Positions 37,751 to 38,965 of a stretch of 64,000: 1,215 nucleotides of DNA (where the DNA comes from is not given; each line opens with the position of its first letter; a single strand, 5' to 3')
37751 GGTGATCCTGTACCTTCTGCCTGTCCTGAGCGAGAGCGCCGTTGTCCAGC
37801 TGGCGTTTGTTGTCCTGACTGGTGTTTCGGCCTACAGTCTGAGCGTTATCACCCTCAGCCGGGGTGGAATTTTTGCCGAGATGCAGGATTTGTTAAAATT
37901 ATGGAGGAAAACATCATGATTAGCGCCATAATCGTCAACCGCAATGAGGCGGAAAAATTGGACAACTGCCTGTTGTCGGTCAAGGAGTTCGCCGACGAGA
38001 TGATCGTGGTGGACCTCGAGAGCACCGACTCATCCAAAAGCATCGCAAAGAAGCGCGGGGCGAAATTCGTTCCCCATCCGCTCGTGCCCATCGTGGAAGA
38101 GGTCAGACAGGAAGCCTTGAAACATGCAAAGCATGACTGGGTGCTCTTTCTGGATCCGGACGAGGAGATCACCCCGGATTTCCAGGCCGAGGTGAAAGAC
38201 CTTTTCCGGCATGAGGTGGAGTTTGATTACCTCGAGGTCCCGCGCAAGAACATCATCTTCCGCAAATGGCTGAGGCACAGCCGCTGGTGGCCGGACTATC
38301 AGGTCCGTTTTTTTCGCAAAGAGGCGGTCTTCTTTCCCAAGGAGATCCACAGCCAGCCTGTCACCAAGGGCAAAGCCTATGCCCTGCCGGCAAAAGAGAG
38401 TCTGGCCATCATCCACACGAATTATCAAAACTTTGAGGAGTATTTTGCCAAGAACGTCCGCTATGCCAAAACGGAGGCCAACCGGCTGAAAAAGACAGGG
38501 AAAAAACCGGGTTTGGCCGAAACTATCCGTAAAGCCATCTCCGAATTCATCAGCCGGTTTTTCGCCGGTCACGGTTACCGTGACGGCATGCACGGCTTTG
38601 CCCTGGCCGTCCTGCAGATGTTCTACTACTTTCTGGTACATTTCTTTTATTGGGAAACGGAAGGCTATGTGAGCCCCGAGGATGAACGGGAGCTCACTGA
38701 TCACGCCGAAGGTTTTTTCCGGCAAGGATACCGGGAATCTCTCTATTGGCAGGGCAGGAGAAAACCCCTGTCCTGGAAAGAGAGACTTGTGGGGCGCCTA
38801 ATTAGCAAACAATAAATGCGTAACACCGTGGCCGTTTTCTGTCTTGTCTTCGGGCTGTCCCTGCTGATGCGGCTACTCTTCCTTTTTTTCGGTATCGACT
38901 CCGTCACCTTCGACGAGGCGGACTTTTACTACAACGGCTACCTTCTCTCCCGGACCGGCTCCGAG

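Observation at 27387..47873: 20-kb extracytoplasmic glycosylation super-locus: nine GT-C membrane transferases, five of them in tandem start/stop-coupled GT2->GT-C gene pairs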

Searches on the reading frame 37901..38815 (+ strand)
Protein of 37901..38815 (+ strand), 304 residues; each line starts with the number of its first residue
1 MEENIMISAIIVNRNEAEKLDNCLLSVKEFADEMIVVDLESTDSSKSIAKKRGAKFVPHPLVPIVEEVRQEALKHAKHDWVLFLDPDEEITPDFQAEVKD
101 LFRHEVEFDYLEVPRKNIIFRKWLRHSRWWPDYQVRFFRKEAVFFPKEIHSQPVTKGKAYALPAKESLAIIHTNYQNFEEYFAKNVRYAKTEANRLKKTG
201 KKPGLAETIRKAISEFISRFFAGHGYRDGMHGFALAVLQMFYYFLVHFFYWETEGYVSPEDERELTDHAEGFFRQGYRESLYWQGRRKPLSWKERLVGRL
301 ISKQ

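Call 3: search_protein_families(library=pfam, proteins=[window:37901-38815:+], max_evalue=0.01)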
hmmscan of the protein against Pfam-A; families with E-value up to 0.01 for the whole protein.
window:37901-38815:+ (304 aa): 2 families
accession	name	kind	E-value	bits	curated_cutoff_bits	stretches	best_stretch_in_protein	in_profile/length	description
PF00535.33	Glycos_transf_2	-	3.5e-16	60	23.3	1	8-137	1-141/168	Glycosyl transferase family 2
PF13704.12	Glyco_tranf_2_4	-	1.6e-05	25.8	27.5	1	14-94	1-88/98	Glycosyl transferase family 2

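Call 5: search_protein_families(library=ncbifam, proteins=[window:37901-38815:+], max_evalue=0.01)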
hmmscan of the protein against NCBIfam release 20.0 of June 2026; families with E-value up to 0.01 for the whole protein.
window:37901-38815:+ (304 aa): 7 families
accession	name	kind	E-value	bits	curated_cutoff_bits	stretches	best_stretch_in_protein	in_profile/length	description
TIGR04283.1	glyco_like_mftF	equivalog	1.7e-08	34.3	182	1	7-105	1-101/221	TIGR04283 family arsenosugar biosynthesis glycosyltransferase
TIGR04195.1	S_glycosyl_SunS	equivalog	5.8e-06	25.4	350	1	7-181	59-230/421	SunS family peptide S-glycosyltransferase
NF007482.0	PRK10073.1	equivalog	4.4e-05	22.6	423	1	3-97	4-105/334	glycosyltransferase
NF010496.0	PRK13915.1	equivalog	0.00015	20.9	262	1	5-87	31-126/307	glucosyl-3-phosphoglycerate synthase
TIGR04182.1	glyco_TIGR04182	equivalog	0.00056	19.4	325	1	9-93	4-88/293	S-layer glycoprotein N-glycosyltransferase AglJ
NF058614.1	PPMAGASynPpgS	equivalog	0.0006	19.3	370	1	10-61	5-56/226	polyprenyl-phospho-N-acetylgalactosaminyl synthase PpgS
NF038302.1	EPS_HpsE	equivalog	0.0012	17.9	300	1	26-97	28-106/307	hormogonium polysaccharide biosynthesis glycosyltransferase HpsE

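Call 15: search_solved_structures(query=window:37916-38815:+, max_evalue=0.01)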
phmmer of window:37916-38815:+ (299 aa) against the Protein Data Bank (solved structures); distinct sequences matched with E-value up to 0.01: 4.
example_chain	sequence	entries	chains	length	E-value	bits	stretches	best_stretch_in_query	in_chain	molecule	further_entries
22ao_A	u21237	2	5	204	1.4e-11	47.6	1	2-170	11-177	GmaR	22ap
7msp_A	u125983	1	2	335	3.7e-05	26.5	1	6-177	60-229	SPbeta prophage-derived glycosyltransferase SunS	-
7msn_A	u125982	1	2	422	6.3e-05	25.7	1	6-177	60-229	SPbeta prophage-derived glycosyltransferase SunS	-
7msk_A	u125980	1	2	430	0.0041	19.7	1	5-171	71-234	Glyco_trans_2-like domain-containing protein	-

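Call 21: find_homologous_proteins(query=window:37916-38815:+, max_evalue=0.00001)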
Query window:37916-38815:+ (299 aa): 637 proteins with E <= 0.00001 among 1515 candidates; the best 120 are listed.
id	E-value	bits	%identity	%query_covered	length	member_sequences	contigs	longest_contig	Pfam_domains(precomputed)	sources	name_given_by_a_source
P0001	3.6e-201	685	100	100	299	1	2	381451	PF00535.33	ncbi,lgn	-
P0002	3.6e-101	357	53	99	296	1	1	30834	PF00535.33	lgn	-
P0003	4.8e-100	353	53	99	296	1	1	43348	PF00535.33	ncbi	-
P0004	2.4e-84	301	47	99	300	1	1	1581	PF00535.33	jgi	jgi:(heptosyl)LPS beta-1,4-glucosyltransferase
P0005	8.1e-84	300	47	99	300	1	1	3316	PF00535.33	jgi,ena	-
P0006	1.2e-82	296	47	99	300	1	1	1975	PF00535.33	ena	-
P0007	1.5e-81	292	46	99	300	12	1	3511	PF00535.33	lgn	-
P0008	3.9e-81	291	46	99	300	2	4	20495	PF00535.33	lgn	-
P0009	4.3e-81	291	47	99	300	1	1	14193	PF00535.33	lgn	-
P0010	5.2e-81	290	46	99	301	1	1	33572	PF00535.33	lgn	-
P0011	1.0e-80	289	46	99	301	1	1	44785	PF00535.33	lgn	-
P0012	2.0e-80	288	44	99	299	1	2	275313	PF00535.33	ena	-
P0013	3.5e-80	288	45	99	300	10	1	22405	PF00535.33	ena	-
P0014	6.3e-80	287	45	99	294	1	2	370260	-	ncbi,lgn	-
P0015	7.7e-80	287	49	94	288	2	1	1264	PF00535.33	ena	-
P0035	1.1e-74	270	44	98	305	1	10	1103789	PF00535.33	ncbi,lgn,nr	ncbi:MAG: glycosyltransferase [Candidatus Roizmanbacteria bacterium]|nr:MAG: glycosyltransferase [Ca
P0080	3.0e-71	258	42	99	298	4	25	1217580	PF00535.33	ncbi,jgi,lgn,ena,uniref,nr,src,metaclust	ncbi:hypothetical protein A2334_04160 [Candidatus Roizmanbacteria bacterium RIFOXYB2_FULL_38_10]|uni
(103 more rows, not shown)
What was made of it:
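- Closest known: SunS/ThuS/GmaR/WaaE. Same: JGI labels the homologues '(heptosyl)LPS beta-1,4-glucosyltransferase' (call 21).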

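Call 22: find_encoding_contigs(protein=P0035, flank=10000, max_places=2)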
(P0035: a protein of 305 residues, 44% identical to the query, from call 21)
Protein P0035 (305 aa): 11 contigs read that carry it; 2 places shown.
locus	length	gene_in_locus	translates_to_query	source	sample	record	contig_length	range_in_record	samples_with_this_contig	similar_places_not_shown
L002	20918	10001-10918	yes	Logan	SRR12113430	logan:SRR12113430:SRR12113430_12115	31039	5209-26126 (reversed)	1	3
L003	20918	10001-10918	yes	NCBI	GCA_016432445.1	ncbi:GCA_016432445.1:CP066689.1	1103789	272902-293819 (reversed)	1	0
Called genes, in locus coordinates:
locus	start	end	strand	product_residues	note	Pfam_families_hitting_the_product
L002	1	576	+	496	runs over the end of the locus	PF13231:PMT_2 (weak)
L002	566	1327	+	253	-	PF00535:Glycos_transf_2, PF10111:Glyco_tranf_2_2 (weak)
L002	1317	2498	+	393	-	PF13231:PMT_2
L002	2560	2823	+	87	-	PF12441:CopG_antitoxin, PF05778:Apo-CIII (faint)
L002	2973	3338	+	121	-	-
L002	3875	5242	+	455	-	PF13231:PMT_2 (weak)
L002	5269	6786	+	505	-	PF13231:PMT_2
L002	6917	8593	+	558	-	-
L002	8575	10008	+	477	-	PF01943:Polysacc_synt, PF13440:Polysacc_synt_3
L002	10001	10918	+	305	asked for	PF00535:Glycos_transf_2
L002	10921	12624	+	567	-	PF02366:PMT (weak), PF13231:PMT_2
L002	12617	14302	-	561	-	-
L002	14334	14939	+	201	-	-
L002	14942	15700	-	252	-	PF13489:Methyltransf_23, PF05219:DREV (weak), PF08241:Methyltransf_11, PF08242:Methyltransf_12 (weak), PF13649:Methyltransf_25 (weak), PF13847:Methyltransf_31 (weak)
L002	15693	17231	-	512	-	-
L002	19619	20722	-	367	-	PF26314:MptA_B_family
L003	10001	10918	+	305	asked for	PF00535:Glycos_transf_2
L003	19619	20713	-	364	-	PF26314:MptA_B_family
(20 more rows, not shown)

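Call 23: find_encoding_contigs(protein=P0080, flank=10000, max_places=2)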
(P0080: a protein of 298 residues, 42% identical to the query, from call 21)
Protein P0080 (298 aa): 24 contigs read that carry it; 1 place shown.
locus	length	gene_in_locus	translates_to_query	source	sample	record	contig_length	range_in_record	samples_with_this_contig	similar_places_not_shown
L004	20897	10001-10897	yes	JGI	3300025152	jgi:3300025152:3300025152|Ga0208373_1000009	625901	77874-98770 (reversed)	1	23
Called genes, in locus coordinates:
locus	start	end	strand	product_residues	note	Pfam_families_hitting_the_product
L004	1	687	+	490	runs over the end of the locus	PF13231:PMT_2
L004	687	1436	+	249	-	PF00535:Glycos_transf_2, PF10111:Glyco_tranf_2_2 (weak)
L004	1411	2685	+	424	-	PF13231:PMT_2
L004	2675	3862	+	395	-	PF13231:PMT_2 (weak)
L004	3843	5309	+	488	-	PF02366:PMT (weak)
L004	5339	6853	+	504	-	PF13231:PMT_2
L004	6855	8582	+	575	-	-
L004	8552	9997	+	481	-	PF01943:Polysacc_synt, PF13440:Polysacc_synt_3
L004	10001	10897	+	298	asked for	PF00535:Glycos_transf_2 (faint)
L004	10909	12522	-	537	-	-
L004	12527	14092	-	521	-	-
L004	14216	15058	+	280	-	PF00535:Glycos_transf_2 (weak), PF13641:Glyco_tranf_2_3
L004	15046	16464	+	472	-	PF09852:DUF2079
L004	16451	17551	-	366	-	PF26314:MptA_B_family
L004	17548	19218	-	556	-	-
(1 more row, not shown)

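Call 24: find_encoding_contigs(protein=P0014, flank=10000, max_places=2)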
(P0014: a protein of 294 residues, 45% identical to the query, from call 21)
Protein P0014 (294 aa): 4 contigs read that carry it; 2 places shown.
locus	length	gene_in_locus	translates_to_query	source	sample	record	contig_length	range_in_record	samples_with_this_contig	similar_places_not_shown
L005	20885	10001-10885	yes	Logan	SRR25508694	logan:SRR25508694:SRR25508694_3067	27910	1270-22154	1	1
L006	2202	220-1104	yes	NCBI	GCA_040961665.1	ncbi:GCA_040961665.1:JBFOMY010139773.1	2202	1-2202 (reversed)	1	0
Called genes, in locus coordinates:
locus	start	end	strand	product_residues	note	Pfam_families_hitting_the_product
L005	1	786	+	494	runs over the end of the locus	PF13231:PMT_2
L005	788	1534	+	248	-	PF00535:Glycos_transf_2, PF10111:Glyco_tranf_2_2 (weak)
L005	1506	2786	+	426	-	PF13231:PMT_2 (weak)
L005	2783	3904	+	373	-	-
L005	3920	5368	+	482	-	-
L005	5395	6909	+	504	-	PF13231:PMT_2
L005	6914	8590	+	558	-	-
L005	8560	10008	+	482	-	PF01943:Polysacc_synt, PF13440:Polysacc_synt_3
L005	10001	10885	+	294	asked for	-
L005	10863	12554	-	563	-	PF10131:PTPS_related (weak)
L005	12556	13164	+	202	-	-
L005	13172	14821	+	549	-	PF13231:PMT_2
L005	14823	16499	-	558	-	-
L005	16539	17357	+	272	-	PF00535:Glycos_transf_2, PF13641:Glyco_tranf_2_3, PF13632:Glyco_trans_2_3 (weak)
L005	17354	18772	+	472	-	PF09852:DUF2079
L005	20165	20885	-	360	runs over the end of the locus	PF26314:MptA_B_family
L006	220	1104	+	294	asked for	-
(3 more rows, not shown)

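Call 27: find_related_loci(query=A1, collection=genome_contigs, flank=10000)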
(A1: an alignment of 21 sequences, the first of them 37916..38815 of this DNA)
Query A1 (299 aa) in genome_contigs; peptide patterns used: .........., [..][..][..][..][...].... (x = any residue, [..] = any of these).
388 stretches matched a pattern; 318 encode a relative of the query (tblastn E <= 1e-3); the best 80 are kept; 80 distinct loci.
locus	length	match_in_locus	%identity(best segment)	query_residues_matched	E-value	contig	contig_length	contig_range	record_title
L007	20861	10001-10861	49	2-289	9e-93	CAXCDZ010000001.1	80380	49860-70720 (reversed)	MAG TPA_asm: uncultured bacterium isolate SRR3724533_concoct_107 genome assembly, contig: ERZ4200974.167, whole genome s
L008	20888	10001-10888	45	2-297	1e-86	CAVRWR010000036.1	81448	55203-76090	MAG: uncultured cyanobacterium isolate MFD02832.bin.2.2 genome assembly, contig: contig_18318, whole genome shotgun sequ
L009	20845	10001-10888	42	2-297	5e-82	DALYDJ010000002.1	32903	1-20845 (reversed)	MAG TPA_asm: Candidatus Woesebacteria bacterium isolate CTOTU14224 NODE_275_length_32903_cov_4.480821, whole genome shot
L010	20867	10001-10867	43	2-298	2e-79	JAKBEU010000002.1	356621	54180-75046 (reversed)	MAG: bacterium isolate BP8.bin62 NODE_18_length_356621_cov_2.785026, whole genome shotgun sequence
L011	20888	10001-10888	42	2-297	3e-78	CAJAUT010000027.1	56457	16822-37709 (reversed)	uncultured bacterium isolate Loc080925-6m_bin-0061 genome assembly, contig: bin-0061:27/34, whole genome shotgun sequenc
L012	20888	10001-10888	42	2-297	3e-81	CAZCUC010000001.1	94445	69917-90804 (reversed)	MAG TPA_asm: uncultured Pseudomonadales bacterium isolate SRP286056_co1_428 genome assembly, contig: NODE_173_length_944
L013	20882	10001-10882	42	2-296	1e-76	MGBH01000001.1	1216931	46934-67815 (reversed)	MAG: Candidatus Roizmanbacteria bacterium RIFOXYA2_FULL_38_14 RIFOXYA2_FULL_OP11_Roizmanbacteria_38_14, whole genome sho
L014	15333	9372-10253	46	2-296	2e-76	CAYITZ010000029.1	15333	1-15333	MAG TPA_asm: uncultured Gammaproteobacteria bacterium isolate ERP119705_co4_438 genome assembly, contig: NODE_3500_lengt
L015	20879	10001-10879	41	2-296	5e-76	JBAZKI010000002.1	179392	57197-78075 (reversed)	MAG: Patescibacteria group bacterium isolate SO_2017_LW4_14 scaffold_265_c1_LW137-91_2017, whole genome shotgun sequence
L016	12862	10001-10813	45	2-278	6e-75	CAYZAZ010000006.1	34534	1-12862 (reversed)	MAG TPA_asm: uncultured Gammaproteobacteria bacterium isolate SRP050083_co7_250 genome assembly, contig: NODE_937_length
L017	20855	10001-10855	44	2-295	1e-74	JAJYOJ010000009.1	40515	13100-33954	MAG: bacterium isolate DBS2-5.bin32 NODE_688_length_40515_cov_5.049148, whole genome shotgun sequence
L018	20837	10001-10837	45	2-282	1e-74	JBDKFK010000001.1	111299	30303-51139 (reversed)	MAG: Candidatus Parcubacteria bacterium isolate farmington_2019_sw_WHONDRS-S19S_0053_A_bin.38 scaffold_0000023, whole ge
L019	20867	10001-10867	40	2-298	1e-73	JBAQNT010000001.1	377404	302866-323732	MAG: Microgenomates group bacterium isolate MFD12002_ilm_asm_bin4 k127_11731, whole genome shotgun sequence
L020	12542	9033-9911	39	2-296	5e-73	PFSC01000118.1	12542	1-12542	MAG: Candidatus Roizmanbacteria bacterium CG_4_9_14_0_2_um_filter_39_13 CG_4_9_14_0.2_um_filter_scaffold_2205_c, whole g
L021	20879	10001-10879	42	2-296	1e-72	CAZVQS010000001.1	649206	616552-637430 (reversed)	MAG TPA_asm: uncultured Gammaproteobacteria bacterium isolate SRP278314_co2_148 genome assembly, contig: NODE_3_length_6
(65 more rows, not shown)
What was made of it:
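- GT2c homologues are named Roizmanbacteria, Microgenomates or Patescibacteria (calls 21, 27).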

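Call 77: predict_structure(alignment_id=A1)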
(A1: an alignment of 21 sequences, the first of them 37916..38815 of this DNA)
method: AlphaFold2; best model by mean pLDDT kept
length: 299 residues; sequences in the alignment: 21
mean_pLDDT: 92.6   pTM: 0.84
mean pLDDT of the five models: 92.6, 92.0, 91.4, 91.5, 90.9
residues with pLDDT >= 90: 231; 70-90: 64; 50-70: 4; < 50: 0
segments of 3 or more residues with pLDDT < 50: none
pLDDT, mean of each block of 10 residues (from residue 1): 96 97 98 96 98 94 95 98 98 96 97 95 90 97 91 97 96 92 94 90 91 92 94 95 93 74 81 83 88 81
secondary structure, 60 per line:
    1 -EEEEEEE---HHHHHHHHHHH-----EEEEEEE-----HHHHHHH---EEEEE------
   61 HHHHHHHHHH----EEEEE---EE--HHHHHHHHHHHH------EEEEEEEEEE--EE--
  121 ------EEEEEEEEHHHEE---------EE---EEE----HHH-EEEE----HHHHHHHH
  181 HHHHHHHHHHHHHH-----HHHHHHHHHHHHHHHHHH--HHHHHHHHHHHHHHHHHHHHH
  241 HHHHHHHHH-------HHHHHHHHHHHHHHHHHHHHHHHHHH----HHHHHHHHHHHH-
elements in order: E2-8 H12-22 E28-34 H40-46 E50-54 H61-70 E75-79 H87-98 E105-114 E127-134 E154-156 E165-168 H173-194 H200-217 H220-249 H257-282 H287-298

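Call 79: fold_search(model_id=the predicted structure, library=pdb)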
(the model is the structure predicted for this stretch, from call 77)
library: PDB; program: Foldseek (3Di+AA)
matches with E <= 10: 1563; with E <= 0.001: 285
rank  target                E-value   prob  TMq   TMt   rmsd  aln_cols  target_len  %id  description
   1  7msp_A                2.9e-11  1.00  0.54  0.49   9.9       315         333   16  SunS glycosin S-glycosyltransferase (released 2022-04-13)
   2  7msn_A                2.9e-11  1.00  0.49  0.37  10.8       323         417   17  SunS glycosin S-glycosyltransferase (released 2022-04-13)
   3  7msp_B                6.0e-11  1.00  0.54  0.49   9.9       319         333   16  SunS glycosin S-glycosyltransferase (released 2022-04-13)
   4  7msk_A                9.0e-11  1.00  0.52  0.38  10.6       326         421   14  ThuS glycosin S-glycosyltransferase (released 2022-04-13)
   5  7msn_B                1.5e-10  1.00  0.51  0.38  11.0       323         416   16  SunS glycosin S-glycosyltransferase (released 2022-04-13)
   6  7msk_B                3.2e-10  1.00  0.53  0.39  10.4       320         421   15  ThuS glycosin S-glycosyltransferase (released 2022-04-13)
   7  5tzi                  2.0e-08  1.00  0.42  0.38  11.6       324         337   15  Crystal structure of S. aureus TarS 1-349 (released 2017-01-04)
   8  9jma_A                2.9e-08  1.00  0.43  0.42  11.3       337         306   16  Crystal structure of glycosyltransferase AvpGT (released 2025-01-29)
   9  9jn3_A                3.5e-08  1.00  0.32  0.33   3.0       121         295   24  Crystal structure of AvpGT in complex with Ara-A (released 2025-01-29)
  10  9jn3_B                3.9e-08  1.00  0.42  0.42  11.4       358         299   15  Crystal structure of AvpGT in complex with Ara-A (released 2025-01-29)
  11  5tz8_A                5.2e-08  1.00  0.43  0.25  11.1       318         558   16  Crystal structure of S. aureus TarS (released 2017-01-04)
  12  9omn_B                6.9e-08  1.00  0.42  0.46  10.3       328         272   16  WrtF fucosyltransferase - GDP-2-deoxy-2-fluoro-beta-L-fucose (released 2025-10-29)
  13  1qg8                  1.7e-07  1.00  0.41  0.51   4.9       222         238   14  NATIVE (MAGNESIUM-CONTAINING) SPSA FROM BACILLUS SUBTILIS (released 2000-04-21)
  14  9omk_B                1.8e-07  1.00  0.43  0.49  10.3       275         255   16  WrtF fucosyltransferase - trisaccharide acceptor (released 2025-10-29)
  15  1h7l                  2.0e-07  1.00  0.42  0.51   5.1       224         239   14  dTDP-MAGNESIUM COMPLEX OF SPSA FROM BACILLUS SUBTILIS (released 2001-12-13)
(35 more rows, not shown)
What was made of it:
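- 37916..38815 (+): GT2c: a soluble SunS/GmaR/WaaE-like GT-A with a C-terminal helical bundle. It is a core gene coupled to Wzx. Calls 15, 21, 77 and 79.
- Closest known: SunS/ThuS/GmaR/WaaE. Same: The best sequence and structure matches (calls 15, 79).
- GT2c best matches GmaR and SunS, and its model's nearest structures are SunS/ThuS, TarS, WrtF and SpsA (calls 15, 79).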

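Call 88: find_encoding_contigs(protein=P0003, flank=10000, max_places=1)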
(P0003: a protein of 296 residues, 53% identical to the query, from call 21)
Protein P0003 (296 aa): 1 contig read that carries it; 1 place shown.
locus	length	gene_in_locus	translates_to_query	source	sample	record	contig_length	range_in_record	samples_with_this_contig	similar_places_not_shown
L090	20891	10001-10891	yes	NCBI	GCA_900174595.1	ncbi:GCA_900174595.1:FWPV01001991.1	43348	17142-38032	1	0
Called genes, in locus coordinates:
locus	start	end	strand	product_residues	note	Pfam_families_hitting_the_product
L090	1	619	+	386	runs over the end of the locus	PF00535:Glycos_transf_2, PF10111:Glyco_tranf_2_2 (weak), PF04138:GtrA_DPMS_TM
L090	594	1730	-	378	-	-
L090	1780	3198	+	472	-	PF13231:PMT_2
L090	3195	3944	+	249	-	PF00535:Glycos_transf_2, PF10111:Glyco_tranf_2_2 (weak)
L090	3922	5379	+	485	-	PF13231:PMT_2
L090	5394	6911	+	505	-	PF13231:PMT_2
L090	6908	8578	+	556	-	-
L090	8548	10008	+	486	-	PF01943:Polysacc_synt, PF13440:Polysacc_synt_3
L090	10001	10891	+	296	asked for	PF00535:Glycos_transf_2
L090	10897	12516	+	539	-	PF13231:PMT_2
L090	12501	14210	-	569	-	-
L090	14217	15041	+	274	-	PF00535:Glycos_transf_2 (weak), PF13641:Glyco_tranf_2_3, PF13632:Glyco_trans_2_3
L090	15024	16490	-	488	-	PF02366:PMT, PF13231:PMT_2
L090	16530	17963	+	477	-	-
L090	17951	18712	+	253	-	PF00535:Glycos_transf_2, PF10111:Glyco_tranf_2_2 (faint)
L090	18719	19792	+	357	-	PF00534:Glycos_transf_1, PF13692:Glyco_trans_1_4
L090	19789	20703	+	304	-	PF00535:Glycos_transf_2, PF10111:Glyco_tranf_2_2, PF13641:Glyco_tranf_2_3, PF13632:Glyco_trans_2_3 (weak)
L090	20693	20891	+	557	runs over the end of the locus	PF02366:PMT (weak), PF13231:PMT_2 (weak)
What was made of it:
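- The nearest relative, L090, is syntenic from GT2a to M6 (call 88).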
